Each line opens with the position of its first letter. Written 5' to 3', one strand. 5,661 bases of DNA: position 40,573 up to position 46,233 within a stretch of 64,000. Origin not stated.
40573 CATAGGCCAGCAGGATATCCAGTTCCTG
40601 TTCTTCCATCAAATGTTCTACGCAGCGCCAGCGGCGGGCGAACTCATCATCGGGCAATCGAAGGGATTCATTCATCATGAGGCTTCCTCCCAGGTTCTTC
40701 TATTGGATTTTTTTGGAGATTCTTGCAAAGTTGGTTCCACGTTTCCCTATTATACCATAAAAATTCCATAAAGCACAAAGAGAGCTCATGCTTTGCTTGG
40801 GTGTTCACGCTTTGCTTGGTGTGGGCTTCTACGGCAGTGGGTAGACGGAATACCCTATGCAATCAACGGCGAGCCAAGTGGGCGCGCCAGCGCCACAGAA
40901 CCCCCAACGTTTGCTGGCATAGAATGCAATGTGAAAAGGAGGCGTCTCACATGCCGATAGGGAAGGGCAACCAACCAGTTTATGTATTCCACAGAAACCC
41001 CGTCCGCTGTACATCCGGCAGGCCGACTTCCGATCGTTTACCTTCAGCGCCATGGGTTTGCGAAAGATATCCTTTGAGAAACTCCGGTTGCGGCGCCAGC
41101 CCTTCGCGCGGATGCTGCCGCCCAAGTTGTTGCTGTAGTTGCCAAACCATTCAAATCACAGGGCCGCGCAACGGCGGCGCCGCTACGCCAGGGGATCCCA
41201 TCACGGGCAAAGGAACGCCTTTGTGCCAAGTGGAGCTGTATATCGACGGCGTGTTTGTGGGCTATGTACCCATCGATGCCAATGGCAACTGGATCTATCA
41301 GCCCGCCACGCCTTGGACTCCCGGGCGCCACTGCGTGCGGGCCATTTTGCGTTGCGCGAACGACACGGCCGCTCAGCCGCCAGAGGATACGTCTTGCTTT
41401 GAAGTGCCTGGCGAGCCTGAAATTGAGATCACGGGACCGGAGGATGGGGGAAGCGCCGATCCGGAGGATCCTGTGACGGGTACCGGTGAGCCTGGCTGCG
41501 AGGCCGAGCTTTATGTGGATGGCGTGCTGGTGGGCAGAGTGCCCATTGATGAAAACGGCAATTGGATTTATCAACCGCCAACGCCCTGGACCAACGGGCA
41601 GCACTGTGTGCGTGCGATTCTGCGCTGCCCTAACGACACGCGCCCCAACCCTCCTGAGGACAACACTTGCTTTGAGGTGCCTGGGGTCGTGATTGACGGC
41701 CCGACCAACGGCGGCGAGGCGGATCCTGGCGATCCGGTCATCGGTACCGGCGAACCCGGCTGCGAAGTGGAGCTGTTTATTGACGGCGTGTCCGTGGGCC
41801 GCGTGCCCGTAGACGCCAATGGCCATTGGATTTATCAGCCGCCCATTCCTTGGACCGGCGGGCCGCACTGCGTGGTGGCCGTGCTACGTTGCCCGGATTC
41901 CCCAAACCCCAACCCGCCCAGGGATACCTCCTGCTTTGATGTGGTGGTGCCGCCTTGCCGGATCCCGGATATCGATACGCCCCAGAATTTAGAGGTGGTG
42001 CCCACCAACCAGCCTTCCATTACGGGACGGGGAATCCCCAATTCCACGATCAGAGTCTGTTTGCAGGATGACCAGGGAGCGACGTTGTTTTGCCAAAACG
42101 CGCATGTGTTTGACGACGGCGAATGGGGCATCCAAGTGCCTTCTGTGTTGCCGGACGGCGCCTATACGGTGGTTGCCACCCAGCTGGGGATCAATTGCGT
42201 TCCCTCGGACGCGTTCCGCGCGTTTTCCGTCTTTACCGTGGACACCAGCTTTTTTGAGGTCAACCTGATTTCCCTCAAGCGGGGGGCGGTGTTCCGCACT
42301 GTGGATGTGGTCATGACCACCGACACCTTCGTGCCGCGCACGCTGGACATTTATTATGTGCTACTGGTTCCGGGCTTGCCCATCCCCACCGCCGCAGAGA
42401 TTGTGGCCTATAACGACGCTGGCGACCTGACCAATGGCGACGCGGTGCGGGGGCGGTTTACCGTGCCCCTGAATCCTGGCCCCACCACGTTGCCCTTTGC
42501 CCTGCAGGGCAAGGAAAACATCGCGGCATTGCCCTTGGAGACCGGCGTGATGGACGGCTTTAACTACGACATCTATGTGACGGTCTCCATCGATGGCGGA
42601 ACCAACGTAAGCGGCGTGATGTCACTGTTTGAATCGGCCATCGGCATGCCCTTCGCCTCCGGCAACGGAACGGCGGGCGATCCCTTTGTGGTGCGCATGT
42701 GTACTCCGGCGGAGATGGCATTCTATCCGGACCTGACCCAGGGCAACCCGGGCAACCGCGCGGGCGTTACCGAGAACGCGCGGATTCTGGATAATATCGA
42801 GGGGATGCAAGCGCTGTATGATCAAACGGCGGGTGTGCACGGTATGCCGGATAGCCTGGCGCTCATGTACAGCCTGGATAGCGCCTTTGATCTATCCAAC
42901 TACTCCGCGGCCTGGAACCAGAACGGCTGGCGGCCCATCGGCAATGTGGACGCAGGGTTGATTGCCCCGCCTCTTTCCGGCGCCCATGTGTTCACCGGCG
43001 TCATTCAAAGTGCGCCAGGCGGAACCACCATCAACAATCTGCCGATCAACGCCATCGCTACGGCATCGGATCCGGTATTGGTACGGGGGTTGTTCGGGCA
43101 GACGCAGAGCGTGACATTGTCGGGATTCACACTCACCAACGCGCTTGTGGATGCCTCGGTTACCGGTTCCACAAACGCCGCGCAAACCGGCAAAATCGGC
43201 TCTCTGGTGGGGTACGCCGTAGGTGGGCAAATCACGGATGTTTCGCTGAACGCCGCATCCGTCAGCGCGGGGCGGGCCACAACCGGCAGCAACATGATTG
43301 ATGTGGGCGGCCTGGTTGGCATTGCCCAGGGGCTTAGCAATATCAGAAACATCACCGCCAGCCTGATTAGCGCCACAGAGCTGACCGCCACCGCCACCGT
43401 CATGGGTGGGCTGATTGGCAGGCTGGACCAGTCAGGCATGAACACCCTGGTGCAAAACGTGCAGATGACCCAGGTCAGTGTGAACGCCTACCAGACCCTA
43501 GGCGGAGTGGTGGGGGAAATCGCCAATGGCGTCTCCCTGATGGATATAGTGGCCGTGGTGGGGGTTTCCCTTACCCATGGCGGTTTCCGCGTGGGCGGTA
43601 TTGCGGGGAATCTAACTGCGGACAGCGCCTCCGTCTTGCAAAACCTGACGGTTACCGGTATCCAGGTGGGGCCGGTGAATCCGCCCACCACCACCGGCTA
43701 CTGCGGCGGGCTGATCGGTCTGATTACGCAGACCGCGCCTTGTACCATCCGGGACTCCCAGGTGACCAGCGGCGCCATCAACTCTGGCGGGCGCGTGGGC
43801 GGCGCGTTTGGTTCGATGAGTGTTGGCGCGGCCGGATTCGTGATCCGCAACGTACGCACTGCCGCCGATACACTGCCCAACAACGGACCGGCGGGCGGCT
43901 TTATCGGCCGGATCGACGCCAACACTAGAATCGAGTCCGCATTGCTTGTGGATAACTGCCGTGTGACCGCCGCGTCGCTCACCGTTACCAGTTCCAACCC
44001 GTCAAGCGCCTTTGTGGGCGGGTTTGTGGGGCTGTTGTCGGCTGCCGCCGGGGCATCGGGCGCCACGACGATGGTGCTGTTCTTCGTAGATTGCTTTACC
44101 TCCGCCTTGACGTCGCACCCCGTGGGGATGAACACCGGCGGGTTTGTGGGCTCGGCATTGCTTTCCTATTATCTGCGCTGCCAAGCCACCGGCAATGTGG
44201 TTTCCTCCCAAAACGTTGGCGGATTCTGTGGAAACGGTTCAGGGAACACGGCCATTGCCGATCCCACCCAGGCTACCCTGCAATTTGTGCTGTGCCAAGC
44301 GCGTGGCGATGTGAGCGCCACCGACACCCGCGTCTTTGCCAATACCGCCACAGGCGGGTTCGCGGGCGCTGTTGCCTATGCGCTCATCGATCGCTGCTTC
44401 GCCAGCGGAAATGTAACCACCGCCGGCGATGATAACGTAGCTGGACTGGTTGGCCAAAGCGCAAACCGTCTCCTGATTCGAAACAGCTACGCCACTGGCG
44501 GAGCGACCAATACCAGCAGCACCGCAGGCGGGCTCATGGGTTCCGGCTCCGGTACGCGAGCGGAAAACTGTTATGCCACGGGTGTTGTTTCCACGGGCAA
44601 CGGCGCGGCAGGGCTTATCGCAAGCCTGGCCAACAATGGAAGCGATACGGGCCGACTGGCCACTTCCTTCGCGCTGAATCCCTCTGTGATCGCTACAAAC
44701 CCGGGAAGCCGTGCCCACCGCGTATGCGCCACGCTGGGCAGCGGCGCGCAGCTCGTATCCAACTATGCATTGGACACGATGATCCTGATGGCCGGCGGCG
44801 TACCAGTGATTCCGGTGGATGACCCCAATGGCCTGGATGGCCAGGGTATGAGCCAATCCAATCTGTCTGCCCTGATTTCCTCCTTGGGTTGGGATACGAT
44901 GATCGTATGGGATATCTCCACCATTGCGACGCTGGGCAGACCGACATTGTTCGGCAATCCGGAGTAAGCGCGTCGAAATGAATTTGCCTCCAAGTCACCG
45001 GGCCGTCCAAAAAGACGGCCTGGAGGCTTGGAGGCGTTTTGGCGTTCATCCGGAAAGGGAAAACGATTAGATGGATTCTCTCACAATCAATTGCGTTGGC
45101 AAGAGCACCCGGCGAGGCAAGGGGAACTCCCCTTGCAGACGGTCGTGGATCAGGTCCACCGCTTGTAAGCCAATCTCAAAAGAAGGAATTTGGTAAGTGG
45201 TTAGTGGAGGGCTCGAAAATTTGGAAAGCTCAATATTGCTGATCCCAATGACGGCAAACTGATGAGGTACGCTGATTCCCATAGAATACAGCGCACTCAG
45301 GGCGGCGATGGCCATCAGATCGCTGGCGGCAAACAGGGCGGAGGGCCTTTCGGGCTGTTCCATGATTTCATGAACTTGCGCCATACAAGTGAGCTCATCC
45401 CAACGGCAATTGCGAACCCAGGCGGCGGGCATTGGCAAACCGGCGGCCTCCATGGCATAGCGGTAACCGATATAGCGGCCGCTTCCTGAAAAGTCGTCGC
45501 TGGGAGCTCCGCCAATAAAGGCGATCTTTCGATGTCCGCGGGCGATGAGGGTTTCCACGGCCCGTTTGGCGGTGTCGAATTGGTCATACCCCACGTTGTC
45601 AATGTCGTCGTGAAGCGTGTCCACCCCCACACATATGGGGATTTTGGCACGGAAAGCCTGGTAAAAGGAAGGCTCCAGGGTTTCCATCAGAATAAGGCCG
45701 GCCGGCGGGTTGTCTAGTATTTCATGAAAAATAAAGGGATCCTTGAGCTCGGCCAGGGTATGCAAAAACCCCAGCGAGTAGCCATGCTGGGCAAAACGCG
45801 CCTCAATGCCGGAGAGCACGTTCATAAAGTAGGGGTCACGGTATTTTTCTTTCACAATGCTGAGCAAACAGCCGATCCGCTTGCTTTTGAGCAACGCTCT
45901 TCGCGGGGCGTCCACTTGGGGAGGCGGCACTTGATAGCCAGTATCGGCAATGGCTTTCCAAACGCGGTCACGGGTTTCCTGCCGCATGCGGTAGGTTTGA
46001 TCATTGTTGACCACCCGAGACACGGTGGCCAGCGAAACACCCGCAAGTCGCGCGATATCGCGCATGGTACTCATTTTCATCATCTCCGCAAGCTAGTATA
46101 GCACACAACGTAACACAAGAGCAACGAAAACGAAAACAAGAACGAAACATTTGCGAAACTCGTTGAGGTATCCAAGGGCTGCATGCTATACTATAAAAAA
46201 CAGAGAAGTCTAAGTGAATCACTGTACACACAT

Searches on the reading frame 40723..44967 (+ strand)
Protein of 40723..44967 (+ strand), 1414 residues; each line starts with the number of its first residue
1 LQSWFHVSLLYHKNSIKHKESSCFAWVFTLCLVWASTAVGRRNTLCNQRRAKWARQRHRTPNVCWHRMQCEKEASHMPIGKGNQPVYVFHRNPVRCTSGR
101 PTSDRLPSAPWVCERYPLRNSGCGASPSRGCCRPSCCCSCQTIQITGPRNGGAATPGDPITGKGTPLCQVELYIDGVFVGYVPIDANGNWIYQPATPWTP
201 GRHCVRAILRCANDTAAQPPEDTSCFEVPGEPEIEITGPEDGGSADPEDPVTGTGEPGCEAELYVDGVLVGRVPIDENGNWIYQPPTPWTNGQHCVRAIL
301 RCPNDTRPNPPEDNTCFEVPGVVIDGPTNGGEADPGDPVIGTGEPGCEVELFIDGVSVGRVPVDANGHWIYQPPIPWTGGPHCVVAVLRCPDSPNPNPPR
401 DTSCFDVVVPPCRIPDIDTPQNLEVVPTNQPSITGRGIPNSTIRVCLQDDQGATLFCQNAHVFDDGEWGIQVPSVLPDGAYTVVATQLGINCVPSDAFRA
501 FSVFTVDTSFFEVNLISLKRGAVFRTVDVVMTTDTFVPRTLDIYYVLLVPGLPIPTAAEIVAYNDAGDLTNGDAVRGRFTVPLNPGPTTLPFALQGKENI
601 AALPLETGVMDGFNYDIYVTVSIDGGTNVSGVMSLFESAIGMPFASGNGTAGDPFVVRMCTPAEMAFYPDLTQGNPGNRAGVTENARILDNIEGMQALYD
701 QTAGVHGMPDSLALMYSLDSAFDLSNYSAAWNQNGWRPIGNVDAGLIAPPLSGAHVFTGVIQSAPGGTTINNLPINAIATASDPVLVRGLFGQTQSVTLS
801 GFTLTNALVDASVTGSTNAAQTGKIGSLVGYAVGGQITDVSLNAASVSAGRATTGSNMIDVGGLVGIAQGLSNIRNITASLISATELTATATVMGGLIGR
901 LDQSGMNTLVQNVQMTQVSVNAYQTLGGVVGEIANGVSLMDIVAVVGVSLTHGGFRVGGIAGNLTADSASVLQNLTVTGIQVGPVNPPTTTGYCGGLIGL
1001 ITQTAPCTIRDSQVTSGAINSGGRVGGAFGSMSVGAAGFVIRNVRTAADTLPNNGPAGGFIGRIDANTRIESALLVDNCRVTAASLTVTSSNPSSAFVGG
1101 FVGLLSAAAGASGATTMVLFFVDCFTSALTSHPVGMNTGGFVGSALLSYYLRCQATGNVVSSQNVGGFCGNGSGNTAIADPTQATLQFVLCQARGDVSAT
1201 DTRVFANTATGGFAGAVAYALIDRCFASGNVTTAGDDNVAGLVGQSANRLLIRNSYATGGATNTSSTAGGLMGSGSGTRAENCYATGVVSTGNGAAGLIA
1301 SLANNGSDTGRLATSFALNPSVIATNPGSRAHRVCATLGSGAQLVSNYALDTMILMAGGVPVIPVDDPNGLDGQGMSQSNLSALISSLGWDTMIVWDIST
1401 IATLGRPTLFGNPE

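Call 27: search_protein_families(library=pfam, proteins=[window:40723-44967:+], max_evalue=0.00001)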
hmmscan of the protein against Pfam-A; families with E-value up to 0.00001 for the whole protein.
window:40723-44967:+ (1414 aa): 2 families
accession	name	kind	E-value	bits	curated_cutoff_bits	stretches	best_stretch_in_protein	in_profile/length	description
PF19077.6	Big_13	-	2.7e-16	60.4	27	0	427-487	25-83/102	Bacterial Ig-like domain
PF16355.11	DUF4982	-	9.1e-06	26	23.9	0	348-381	14-47/61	Domain of unknown function (DUF4982)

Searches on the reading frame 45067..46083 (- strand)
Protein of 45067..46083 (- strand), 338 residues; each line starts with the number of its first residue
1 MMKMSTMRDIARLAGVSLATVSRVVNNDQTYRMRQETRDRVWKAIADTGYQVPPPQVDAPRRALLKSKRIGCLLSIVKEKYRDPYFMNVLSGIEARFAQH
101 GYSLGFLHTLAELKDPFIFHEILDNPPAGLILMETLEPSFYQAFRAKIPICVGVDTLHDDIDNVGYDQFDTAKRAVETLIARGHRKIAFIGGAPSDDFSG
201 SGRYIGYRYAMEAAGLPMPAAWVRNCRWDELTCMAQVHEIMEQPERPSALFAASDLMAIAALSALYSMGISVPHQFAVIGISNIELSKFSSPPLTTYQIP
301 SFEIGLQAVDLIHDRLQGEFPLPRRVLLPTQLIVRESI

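Call 27: search_protein_families(library=pfam, proteins=[window:45067-46083:-], max_evalue=0.00001)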
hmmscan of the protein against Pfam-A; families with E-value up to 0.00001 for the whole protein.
window:45067-46083:- (338 aa): 3 families
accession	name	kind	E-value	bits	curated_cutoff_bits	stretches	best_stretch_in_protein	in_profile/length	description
PF13377.12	Peripla_BP_3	-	8e-36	124.1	26.5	1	176-337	1-166/167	Periplasmic binding protein-like domain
PF00532.27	Peripla_BP_1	-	9.8e-20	71.6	22.2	1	74-333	5-278/281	Periplasmic binding proteins and sugar binding domain of LacI family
PF00356.27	LacI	-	9.7e-17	60.9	27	1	6-51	1-44/46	Bacterial regulatory proteins, lacI family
